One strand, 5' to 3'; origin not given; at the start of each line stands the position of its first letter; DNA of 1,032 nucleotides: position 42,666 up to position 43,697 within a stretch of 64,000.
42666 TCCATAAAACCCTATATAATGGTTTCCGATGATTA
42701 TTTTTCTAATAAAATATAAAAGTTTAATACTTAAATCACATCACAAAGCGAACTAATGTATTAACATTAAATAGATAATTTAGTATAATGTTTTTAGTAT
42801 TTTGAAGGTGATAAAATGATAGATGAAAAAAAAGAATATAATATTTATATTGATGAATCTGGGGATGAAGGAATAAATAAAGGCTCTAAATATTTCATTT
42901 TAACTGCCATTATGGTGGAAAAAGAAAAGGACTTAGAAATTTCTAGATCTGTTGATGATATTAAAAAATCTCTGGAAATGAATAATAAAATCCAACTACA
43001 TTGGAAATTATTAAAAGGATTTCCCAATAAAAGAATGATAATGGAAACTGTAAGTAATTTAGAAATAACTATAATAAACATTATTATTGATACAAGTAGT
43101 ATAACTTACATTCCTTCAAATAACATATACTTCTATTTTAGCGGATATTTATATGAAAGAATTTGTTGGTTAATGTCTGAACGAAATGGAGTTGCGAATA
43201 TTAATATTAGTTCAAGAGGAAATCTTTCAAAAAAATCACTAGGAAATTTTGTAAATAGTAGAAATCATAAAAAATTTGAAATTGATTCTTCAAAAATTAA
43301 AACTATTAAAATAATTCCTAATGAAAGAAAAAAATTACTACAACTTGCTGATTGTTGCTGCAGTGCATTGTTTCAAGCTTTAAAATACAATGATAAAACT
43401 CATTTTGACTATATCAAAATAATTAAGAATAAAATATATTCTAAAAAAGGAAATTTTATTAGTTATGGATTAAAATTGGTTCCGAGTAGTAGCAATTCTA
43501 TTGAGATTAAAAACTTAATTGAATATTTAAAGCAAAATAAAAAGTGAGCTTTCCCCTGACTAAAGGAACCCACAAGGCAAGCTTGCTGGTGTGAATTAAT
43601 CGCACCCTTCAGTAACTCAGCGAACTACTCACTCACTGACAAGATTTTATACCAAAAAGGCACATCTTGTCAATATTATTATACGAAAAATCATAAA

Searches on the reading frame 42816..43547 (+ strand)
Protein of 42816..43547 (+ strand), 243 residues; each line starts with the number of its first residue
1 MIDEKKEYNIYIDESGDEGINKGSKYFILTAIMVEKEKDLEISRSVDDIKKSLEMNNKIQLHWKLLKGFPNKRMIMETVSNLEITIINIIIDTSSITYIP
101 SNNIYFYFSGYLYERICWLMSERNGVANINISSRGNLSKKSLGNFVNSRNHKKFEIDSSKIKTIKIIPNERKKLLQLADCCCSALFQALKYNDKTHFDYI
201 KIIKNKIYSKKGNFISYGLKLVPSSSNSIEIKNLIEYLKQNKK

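Call 51: search_protein_families(library=pfam, proteins=[window:42816-43547:+], max_evalue=0.00001)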
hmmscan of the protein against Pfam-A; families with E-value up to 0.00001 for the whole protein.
window:42816-43547:+ (243 aa): 1 family
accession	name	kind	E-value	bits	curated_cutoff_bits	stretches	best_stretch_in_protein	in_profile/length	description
PF12686.12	DUF3800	-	3.2e-16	60.8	21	1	9-187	1-148/149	Protein of unknown function (DUF3800)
